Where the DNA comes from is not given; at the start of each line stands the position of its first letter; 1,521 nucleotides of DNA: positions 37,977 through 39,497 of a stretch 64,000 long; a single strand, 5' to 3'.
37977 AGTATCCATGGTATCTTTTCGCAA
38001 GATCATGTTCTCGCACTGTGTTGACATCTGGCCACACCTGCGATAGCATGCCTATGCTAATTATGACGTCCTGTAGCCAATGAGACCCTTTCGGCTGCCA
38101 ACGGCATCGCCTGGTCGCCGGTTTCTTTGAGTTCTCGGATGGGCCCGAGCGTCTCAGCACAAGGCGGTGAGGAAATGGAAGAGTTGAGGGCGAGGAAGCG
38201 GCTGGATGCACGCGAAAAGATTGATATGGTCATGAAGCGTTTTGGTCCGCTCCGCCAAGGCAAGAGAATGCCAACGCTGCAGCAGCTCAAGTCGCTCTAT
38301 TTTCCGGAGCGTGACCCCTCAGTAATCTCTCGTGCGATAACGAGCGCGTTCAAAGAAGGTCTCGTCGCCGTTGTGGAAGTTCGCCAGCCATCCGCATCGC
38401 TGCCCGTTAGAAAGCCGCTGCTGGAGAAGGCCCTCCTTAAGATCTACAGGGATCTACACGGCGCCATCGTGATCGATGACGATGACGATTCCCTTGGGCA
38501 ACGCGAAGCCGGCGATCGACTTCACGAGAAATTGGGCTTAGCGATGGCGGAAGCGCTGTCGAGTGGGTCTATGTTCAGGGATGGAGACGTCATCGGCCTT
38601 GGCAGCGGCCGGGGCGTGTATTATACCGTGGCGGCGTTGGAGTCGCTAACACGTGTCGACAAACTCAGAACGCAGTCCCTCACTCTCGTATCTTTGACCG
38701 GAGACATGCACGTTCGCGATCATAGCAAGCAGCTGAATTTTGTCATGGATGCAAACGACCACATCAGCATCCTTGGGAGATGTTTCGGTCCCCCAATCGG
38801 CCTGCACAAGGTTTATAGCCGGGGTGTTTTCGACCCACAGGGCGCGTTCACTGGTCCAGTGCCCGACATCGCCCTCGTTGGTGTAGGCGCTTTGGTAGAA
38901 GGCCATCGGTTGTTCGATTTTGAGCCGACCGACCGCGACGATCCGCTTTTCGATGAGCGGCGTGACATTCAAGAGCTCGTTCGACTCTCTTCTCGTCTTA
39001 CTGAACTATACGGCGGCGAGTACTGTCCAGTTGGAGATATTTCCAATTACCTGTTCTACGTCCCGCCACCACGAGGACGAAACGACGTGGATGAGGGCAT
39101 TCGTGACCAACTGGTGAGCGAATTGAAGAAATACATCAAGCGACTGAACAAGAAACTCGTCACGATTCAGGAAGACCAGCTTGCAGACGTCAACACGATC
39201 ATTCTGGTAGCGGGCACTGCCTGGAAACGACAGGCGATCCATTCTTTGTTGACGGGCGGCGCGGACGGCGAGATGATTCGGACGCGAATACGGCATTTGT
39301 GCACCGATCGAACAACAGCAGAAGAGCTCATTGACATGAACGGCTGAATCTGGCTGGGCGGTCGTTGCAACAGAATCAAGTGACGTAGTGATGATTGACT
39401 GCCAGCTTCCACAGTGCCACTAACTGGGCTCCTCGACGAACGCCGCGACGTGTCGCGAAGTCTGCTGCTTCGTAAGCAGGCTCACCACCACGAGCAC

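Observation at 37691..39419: The only compositional anomaly in the window: a ~1.7-kb low-GC islet carrying a divergent two-gene cassette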

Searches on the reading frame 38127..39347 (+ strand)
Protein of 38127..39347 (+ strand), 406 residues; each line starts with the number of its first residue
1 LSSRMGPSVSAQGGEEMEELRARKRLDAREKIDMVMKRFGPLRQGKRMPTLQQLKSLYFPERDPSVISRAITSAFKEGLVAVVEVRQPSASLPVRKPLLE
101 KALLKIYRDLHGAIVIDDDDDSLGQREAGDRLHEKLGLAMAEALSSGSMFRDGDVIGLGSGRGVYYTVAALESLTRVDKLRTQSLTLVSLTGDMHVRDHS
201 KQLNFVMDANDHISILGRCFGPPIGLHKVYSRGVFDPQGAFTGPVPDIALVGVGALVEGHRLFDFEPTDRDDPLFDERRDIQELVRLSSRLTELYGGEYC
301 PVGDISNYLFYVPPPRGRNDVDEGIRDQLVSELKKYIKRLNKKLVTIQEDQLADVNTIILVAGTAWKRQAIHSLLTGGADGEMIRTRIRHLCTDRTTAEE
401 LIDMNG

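Call 5: search_protein_families(library=pfam, proteins=[window:38127-39347:+], max_evalue=1)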
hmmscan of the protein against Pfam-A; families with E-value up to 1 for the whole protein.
window:38127-39347:+ (406 aa): 2 families
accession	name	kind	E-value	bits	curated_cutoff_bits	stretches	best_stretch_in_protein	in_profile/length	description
PF04198.19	Sugar-bind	-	3.2e-11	43.4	27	2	339-402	201-256/257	Putative sugar-binding domain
PF02831.20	gpW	-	0.74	10.1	22.5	0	330-344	39-53/66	gpW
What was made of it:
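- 38175..39347 (+): 390-aa SorC/DeoR-type transcription regulator of a rare, enlarged clade. An alternative TTG start at 38127 would give 406 aa. Pfam PF04198, 43.4 bits against a cut-off of 27 (call 5).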

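Call 9: search_protein_families(library=ncbifam, proteins=[window:38127-39347:+], max_evalue=1)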
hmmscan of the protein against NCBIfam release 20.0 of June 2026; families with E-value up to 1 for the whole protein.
window:38127-39347:+ (406 aa): 3 families
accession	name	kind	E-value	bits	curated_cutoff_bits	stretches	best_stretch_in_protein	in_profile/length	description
NF053881.1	TransRegDeoRBac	equivalog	8.6e-06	25.1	420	2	66-194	36-144/311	DNA-binding transcriptional repressor DeoR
NF011947.0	PRK15418.1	equivalog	0.027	13.7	486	1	340-403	261-316/319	transcriptional regulator LsrR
TIGR00021.1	rpiA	equivalog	0.063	12.7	126.4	1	148-183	11-46/218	ribose 5-phosphate isomerase A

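Call 10: search_protein_families(library=padloc, proteins=[window:38127-39347:+], max_evalue=1)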
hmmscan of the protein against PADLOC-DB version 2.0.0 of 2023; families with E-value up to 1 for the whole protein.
window:38127-39347:+ (406 aa): 0 families

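Call 11: search_protein_families(library=phrogs, proteins=[window:38127-39347:+], max_evalue=1)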
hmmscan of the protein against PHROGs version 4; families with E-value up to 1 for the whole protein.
window:38127-39347:+ (406 aa): 0 families

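Call 12: find_homologous_proteins(query=window:38127-39347:+)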
Query window:38127-39347:+ (406 aa): 31 proteins with E <= 0.001 among 8000 candidates.
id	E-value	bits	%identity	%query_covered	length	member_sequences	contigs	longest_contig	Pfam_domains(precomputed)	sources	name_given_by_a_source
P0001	2.1e-256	868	100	96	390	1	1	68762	PF04198.20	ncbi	-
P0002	2.5e-67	246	39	98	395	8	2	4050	PF04198.20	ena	-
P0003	1.1e-62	230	39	95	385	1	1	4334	PF04198.20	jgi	jgi:DNA-binding transcriptional regulator LsrR (DeoR family)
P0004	5.9e-61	225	38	94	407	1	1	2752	PF04198.20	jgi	jgi:DNA-binding transcriptional regulator LsrR (DeoR family)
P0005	3.9e-60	222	39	95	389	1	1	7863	PF04198.20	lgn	-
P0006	8.0e-58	214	40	87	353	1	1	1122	PF04198.20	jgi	jgi:DNA-binding transcriptional regulator LsrR (DeoR family)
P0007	2.1e-57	213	39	94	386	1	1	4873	PF04198.20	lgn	-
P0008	2.3e-57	213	40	82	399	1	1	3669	PF04198.20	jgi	jgi:DNA-binding transcriptional regulator LsrR (DeoR family)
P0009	2.7e-55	206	38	93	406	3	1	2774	PF04198.20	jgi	jgi:DNA-binding transcriptional regulator LsrR (DeoR family)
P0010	7.5e-55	205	37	95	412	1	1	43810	PF04198.20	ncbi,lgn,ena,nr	ncbi:MAG TPA: sugar-binding domain-containing protein [Pyrinomonadaceae bacterium]|nr:sugar-binding 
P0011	1.6e-54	204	40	88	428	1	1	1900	PF04198.20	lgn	-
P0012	6.6e-54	202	35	94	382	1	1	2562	PF04198.20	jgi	jgi:DNA-binding transcriptional regulator LsrR (DeoR family)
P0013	9.9e-54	201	38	93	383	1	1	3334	PF04198.20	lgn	-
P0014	1.8e-53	200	39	84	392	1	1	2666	PF04198.20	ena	-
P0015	2.8e-52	196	37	100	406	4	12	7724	PF04198.20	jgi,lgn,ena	jgi:DNA-binding transcriptional regulator LsrR (DeoR family)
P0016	1.4e-50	191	34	94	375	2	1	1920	PF04198.20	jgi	jgi:DNA-binding transcriptional regulator LsrR (DeoR family)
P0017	1.7e-50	190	35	99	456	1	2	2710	PF04198.20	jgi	jgi:DNA-binding transcriptional regulator LsrR (DeoR family)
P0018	2.8e-50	190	40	73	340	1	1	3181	PF04198.20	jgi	jgi:hypothetical protein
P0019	3.0e-48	183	37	91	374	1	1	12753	PF04198.20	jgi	jgi:DNA-binding transcriptional regulator LsrR (DeoR family)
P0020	1.0e-47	181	40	72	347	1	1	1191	PF04198.20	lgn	-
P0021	1.1e-46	178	36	93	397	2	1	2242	PF04198.20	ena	-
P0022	5.4e-46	175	34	93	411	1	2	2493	PF04198.20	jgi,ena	-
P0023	8.3e-45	172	33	94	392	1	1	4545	PF04198.20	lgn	-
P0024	2.3e-44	170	38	74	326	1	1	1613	PF04198.20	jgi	jgi:DNA-binding transcriptional regulator LsrR (DeoR family)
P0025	4.1e-44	169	36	94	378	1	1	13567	PF04198.20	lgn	-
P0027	1.6e-38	151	31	97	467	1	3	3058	PF04198.20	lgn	-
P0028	7.7e-37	145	33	89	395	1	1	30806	PF04198.20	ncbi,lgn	ncbi:MAG: hypothetical protein RIT81_18005 [Deltaproteobacteria bacterium]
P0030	6.3e-26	109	29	89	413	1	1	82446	PF04198.20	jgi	jgi:DNA-binding transcriptional regulator LsrR (DeoR family)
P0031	1.3e-6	46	29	62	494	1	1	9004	PF04198.20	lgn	-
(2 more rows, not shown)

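Call 13: find_encoding_contigs(protein=P0001, flank=10000, max_places=3)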
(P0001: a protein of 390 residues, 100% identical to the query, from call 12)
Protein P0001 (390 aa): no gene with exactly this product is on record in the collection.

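Call 14: find_encoding_contigs(protein=P0010, flank=8000, max_places=3)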
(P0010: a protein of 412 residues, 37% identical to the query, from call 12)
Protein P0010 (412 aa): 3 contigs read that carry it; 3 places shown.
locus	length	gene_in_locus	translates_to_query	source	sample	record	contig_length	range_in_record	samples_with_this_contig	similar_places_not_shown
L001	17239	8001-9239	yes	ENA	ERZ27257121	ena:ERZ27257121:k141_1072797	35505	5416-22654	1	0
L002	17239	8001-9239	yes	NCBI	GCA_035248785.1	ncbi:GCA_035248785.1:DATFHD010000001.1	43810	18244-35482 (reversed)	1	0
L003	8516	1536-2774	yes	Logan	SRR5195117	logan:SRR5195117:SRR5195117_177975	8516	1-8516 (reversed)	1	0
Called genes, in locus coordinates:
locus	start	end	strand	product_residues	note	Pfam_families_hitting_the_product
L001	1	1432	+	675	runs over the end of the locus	PF21783:YNCE (faint), PF02239:Cytochrom_D1 (faint), PF22494:choice_anch_I (faint), PF23414:Beta-prop_EML_2 (faint), PF10282:Lactonase (weak), PF25174:Beta-prop_THOC3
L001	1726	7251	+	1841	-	-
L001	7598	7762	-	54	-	-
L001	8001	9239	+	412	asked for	PF04198:Sugar-bind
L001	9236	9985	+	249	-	PF01909:NTP_transf_2 (weak)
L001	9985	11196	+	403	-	PF03453:MoeA_N, PF00994:MoCF_biosynth, PF03454:MoeA_C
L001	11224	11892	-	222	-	-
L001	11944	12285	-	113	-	-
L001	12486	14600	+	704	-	PF26549:Tricorn_N, PF07676:PD40 (weak), PF26550:Tricorn_2nd, PF00930:DPPIV_N, PF05448:AXE1 (weak), PF20434:BD-FAE, PF00326:Peptidase_S9, PF01738:DLH, +3 more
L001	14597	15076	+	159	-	PF01967:MoaC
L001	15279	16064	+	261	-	PF13398:Peptidase_M50B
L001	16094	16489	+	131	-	-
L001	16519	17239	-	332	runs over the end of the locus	PF02628:COX15-CtaA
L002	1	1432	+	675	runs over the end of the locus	PF21783:YNCE (faint), PF02239:Cytochrom_D1 (faint), PF22494:choice_anch_I (faint), PF23414:Beta-prop_EML_2 (faint), PF10282:Lactonase (weak), PF25174:Beta-prop_THOC3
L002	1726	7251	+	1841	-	-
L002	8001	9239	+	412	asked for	PF04198:Sugar-bind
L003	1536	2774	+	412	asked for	PF04198:Sugar-bind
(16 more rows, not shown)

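Call 15: find_encoding_contigs(protein=P0028, flank=8000, max_places=3)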
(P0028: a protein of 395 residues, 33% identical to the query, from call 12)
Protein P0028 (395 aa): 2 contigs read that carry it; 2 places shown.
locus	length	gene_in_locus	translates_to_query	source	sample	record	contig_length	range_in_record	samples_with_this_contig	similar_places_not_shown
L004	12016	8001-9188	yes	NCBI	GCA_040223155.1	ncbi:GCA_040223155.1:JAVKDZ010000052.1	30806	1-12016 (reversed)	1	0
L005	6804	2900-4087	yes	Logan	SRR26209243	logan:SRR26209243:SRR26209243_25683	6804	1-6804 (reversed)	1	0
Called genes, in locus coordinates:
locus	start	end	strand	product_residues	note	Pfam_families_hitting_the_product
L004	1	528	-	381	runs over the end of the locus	PF13646:HEAT_2 (weak), PF00512:HisKA (weak), PF02518:HATPase_c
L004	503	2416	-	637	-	PF02463:SMC_N (weak), PF13476:AAA_23, PF13304:AAA_21 (faint)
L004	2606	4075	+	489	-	PF13191:AAA_16, PF01637:ATPase_2, PF13401:AAA_22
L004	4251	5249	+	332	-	PF00589:Phage_integrase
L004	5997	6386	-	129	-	-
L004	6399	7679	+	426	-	PF00176:SNF2-rel_dom, PF00270:DEAD (faint), PF00271:Helicase_C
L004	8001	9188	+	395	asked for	PF04198:Sugar-bind (faint)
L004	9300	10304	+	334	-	-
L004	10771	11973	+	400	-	-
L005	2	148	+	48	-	?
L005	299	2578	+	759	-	PF00176:SNF2-rel_dom, PF00270:DEAD (weak), PF04851:ResIII (weak), PF00271:Helicase_C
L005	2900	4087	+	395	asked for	PF04198:Sugar-bind (faint)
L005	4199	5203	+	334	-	-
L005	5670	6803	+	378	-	?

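Call 21: find_related_loci(query=P0001, collection=genome_contigs, flank=10000)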
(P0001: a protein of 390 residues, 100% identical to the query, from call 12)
Query P0001 (390 aa) in genome_contigs; peptide patterns used: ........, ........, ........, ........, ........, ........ (x = any residue, [..] = any of these).
194 stretches matched a pattern, but none encodes a relative of the query by tblastn (E <= 1e-3).

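Call 23: find_encoding_contigs(protein=P0032, flank=10000, max_places=5)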
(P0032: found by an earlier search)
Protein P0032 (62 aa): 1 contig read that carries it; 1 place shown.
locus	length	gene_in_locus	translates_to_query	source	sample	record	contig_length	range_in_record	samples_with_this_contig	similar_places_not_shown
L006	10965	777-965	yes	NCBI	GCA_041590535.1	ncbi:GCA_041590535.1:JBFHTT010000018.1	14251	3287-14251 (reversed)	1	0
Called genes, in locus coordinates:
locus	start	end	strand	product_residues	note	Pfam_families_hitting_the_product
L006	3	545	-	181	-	?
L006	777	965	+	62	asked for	-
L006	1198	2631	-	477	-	-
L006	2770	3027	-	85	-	PF01016:Ribosomal_L27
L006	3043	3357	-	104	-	PF00829:Ribosomal_L21p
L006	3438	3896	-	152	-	PF10150:RNase_E_G, PF20833:RNase_E_G_Thio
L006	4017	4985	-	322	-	PF10150:RNase_E_G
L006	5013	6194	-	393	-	PF02771:Acyl-CoA_dh_N, PF02770:Acyl-CoA_dh_M, PF00441:Acyl-CoA_dh_1, PF08028:Acyl-CoA_dh_2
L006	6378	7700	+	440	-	PF00174:Oxidored_molyb, PF03404:Mo-co_dimer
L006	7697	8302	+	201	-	PF13442:Cytochrome_CBB3, PF00034:Cytochrom_C (weak)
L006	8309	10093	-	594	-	-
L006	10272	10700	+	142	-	-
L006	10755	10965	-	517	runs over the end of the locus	PF00270:DEAD, PF00271:Helicase_C, PF16124:RecQ_Zn_bind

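Call 24: find_encoding_contigs(protein=P0035, flank=10000, max_places=5)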
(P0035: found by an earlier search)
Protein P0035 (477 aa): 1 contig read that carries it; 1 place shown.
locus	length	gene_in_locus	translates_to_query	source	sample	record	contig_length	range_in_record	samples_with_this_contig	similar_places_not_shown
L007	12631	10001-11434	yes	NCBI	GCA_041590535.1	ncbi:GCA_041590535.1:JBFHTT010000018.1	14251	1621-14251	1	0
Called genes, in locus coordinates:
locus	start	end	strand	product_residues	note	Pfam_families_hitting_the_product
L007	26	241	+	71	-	-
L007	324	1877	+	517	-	PF00270:DEAD, PF00271:Helicase_C, PF16124:RecQ_Zn_bind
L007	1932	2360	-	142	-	-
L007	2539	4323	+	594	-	-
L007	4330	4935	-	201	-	PF13442:Cytochrome_CBB3, PF00034:Cytochrom_C (weak)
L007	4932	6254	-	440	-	PF00174:Oxidored_molyb, PF03404:Mo-co_dimer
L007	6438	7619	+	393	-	PF02771:Acyl-CoA_dh_N, PF02770:Acyl-CoA_dh_M, PF00441:Acyl-CoA_dh_1, PF08028:Acyl-CoA_dh_2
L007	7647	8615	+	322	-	PF10150:RNase_E_G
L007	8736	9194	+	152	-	PF10150:RNase_E_G, PF20833:RNase_E_G_Thio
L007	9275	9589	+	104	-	PF00829:Ribosomal_L21p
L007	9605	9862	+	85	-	PF01016:Ribosomal_L27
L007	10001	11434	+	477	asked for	-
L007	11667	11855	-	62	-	-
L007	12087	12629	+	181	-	?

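Call 25: find_encoding_contigs(protein=P0038, flank=10000, max_places=8)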
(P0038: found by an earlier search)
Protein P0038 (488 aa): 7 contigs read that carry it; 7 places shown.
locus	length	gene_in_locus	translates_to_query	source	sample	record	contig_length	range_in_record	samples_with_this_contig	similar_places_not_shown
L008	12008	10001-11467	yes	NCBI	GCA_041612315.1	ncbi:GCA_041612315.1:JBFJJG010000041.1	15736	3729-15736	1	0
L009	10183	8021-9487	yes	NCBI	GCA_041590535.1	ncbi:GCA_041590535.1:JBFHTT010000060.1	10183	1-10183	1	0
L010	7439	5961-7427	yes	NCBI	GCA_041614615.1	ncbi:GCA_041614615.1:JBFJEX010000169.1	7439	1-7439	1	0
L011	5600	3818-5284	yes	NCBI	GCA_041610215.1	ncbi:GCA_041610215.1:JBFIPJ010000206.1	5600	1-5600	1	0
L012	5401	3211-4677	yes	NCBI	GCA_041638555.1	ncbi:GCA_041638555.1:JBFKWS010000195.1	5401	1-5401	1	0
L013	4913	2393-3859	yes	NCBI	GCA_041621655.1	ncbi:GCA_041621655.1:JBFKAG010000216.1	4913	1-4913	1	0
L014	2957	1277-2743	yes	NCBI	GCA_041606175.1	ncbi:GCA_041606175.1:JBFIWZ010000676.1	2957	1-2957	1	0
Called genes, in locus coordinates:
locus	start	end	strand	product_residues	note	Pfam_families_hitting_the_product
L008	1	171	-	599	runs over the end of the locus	PF00009:GTP_EFTU, PF03144:GTP_EFTU_D2 (weak), PF14492:EFG_III (weak), PF00679:EFG_C, PF06421:LepA_C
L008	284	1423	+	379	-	PF13439:Glyco_transf_4, PF20706:GT4-conflict (weak), PF13579:Glyco_trans_4_4, PF00534:Glycos_transf_1, PF13692:Glyco_trans_1_4, PF13524:Glyco_trans_1_2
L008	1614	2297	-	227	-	-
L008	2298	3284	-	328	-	PF12127:FloA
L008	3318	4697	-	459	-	PF01972:SDH_protease, PF25145:NfeD1b_N, PF24961:NfeD_membrane, PF01957:NfeD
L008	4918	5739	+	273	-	PF00378:ECH_1, PF16113:ECH_2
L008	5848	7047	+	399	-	PF00108:Thiolase_N, PF02803:Thiolase_C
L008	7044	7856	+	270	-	PF00378:ECH_1, PF16113:ECH_2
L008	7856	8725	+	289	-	PF02737:3HCDH_N, PF03446:NAD_binding_2 (faint), PF00725:3HCDH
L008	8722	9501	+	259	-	PF00378:ECH_1, PF16113:ECH_2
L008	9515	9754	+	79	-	-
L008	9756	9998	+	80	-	PF11755:DUF3311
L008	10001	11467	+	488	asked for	PF00474:SSF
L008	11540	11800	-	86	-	PF04198:Sugar-bind (weak)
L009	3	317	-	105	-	?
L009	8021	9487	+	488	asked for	PF00474:SSF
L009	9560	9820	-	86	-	PF04198:Sugar-bind (weak)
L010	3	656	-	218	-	?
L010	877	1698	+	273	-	PF00378:ECH_1, PF16113:ECH_2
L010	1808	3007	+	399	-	PF00108:Thiolase_N, PF02803:Thiolase_C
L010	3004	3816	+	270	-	PF00378:ECH_1, PF16113:ECH_2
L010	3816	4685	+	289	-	PF02737:3HCDH_N, PF03446:NAD_binding_2 (weak), PF00725:3HCDH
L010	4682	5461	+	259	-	PF00378:ECH_1, PF16113:ECH_2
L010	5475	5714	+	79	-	-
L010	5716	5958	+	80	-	PF11755:DUF3311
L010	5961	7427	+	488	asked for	PF00474:SSF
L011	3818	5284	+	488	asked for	PF00474:SSF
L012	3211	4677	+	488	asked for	PF00474:SSF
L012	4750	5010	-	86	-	PF04198:Sugar-bind (weak)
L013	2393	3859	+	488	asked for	PF00474:SSF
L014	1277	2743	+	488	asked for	PF00474:SSF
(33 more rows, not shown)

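Call 31: find_homologous_proteins(query=P0032, max_evalue=10)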
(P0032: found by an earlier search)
Query P0032 (62 aa): 1 proteins with E <= 10 among 1 candidates.
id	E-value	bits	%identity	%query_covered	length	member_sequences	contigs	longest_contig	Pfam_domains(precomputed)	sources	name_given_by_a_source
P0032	4.1e-35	135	100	100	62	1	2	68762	-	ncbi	-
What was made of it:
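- Tried and rejected: No homologue at E up to 10 (call 31).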

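Call 36: find_related_loci(query=A3, collection=metagenome_contigs, flank=6000)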
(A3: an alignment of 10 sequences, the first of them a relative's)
Query A3 (390 aa) in metagenome_contigs; peptide patterns used: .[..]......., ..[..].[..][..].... (x = any residue, [..] = any of these).
131 stretches matched a pattern; 26 encode a relative of the query (tblastn E <= 1e-3); 26 distinct loci.
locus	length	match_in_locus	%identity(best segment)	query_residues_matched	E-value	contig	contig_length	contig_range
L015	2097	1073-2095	39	2-333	2e-61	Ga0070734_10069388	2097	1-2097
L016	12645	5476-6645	35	7-387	3e-54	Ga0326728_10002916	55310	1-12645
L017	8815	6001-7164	32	1-363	2e-45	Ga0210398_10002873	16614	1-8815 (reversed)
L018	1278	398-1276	37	10-295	3e-45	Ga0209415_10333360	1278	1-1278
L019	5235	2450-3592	32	14-387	6e-43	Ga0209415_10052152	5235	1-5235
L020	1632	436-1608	33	1-385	1e-43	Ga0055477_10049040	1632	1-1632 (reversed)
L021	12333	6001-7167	30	5-387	3e-42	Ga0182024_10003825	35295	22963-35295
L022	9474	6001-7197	31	8-388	3e-42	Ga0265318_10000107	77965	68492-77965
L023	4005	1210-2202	33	59-386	1e-41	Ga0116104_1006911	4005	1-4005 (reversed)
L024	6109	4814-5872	32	46-388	4e-38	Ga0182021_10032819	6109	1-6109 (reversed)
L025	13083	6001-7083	31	6-359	8e-38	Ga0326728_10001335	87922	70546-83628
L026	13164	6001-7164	38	2-386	4e-69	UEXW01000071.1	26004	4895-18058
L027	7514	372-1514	29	5-389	1e-31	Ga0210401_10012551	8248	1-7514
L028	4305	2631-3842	27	9-389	2e-29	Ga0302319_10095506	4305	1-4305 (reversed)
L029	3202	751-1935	26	8-386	2e-27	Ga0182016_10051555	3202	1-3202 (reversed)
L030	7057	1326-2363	29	58-386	7e-27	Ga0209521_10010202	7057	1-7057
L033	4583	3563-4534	28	58-360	6e-25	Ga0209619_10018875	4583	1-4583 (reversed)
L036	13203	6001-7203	26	2-385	8e-18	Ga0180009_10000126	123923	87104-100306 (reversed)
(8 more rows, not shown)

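Call 41: predict_structure(alignment_id=A1)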
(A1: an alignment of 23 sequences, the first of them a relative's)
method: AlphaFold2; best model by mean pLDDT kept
length: 390 residues; sequences in the alignment: 23
mean_pLDDT: 87.7   pTM: 0.79
mean pLDDT of the five models: 87.7, 86.2, 85.9, 85.8, 85.8
residues with pLDDT >= 90: 248; 70-90: 95; 50-70: 43; < 50: 4
segments of 3 or more residues with pLDDT < 50: none
pLDDT, mean of each block of 10 residues (from residue 1): 66 96 86 94 91 95 81 76 98 97 79 90 95 95 94 92 90 85 66 91 93 67 76 96 86 57 91 95 93 91 86 96 88 91 95 95 75 97 93
secondary structure, 60 per line:
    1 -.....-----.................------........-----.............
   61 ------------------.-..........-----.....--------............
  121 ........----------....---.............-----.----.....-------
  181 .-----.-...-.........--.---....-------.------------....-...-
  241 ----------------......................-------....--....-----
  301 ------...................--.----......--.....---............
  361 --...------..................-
elements in order: H2-6 H12-28 H35-42 H48-60 H81-90 E96-100 H109-128 E139-142 H146-158 E169-173 H193-201 E208-211 E232-235 E237-239 H257-278 E286-289 E292-295 H307-325 H333-338 E341-345 H349-360 E372-378 H379-389
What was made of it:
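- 38175..39347 (+): AlphaFold pLDDT 87.7 (call 41).
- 38202..38360 (+): N-terminal helical DNA-binding domain (about residues 10-62). The conserved presumed recognition helix reads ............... Helices 12-28, 35-42 and 48-60 in the model (call 41).
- On SorC family of transcription regulators: The model has helices at 12-28, 35-42 and 48-60, with pLDDT mostly 86-96 (call 41).
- Closest known: SorC family transcription regulators, DeoR-type subclass. Different: The protein is about 80 residues longer because of helical insertions (around residues 240-280 and 307-325 in the model, call 41).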

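Call 43: search_protein_representatives(alignment_id=A1)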
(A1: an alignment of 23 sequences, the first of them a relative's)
Query: 23 sequences, 394 profile positions. Proteins with E-value up to 0.001 (for the whole library): 1801; up to 1e-10: 675; up to 1e-30: 316. The best 150 are listed.
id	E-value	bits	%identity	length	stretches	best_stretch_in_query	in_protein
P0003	5.8e-155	532.4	-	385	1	5-392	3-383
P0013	4.2e-146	503.2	-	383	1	11-393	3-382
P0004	2.0e-143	494.3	-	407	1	1-393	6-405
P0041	5.0e-143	493.0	-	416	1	4-391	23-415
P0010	6.8e-142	489.3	-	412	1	7-392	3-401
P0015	1.5e-139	481.6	-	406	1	5-392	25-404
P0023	7.4e-139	479.3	-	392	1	1-392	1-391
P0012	4.5e-137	473.5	-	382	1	5-392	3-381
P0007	2.0e-136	471.3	-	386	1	3-391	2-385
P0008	1.5e-134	465.2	-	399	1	5-393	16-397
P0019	1.3e-132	458.7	-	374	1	20-392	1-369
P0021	7.3e-130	449.7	-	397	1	5-392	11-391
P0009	9.4e-130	449.4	-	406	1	5-392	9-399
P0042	1.2e-126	439.1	-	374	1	6-391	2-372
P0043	8.0e-126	436.4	-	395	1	5-391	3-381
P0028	5.8e-113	394.1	-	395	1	1-393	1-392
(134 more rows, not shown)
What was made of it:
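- Family traits: 316 clusters at E < 1e-30 among 1.84 billion representatives (call 43).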
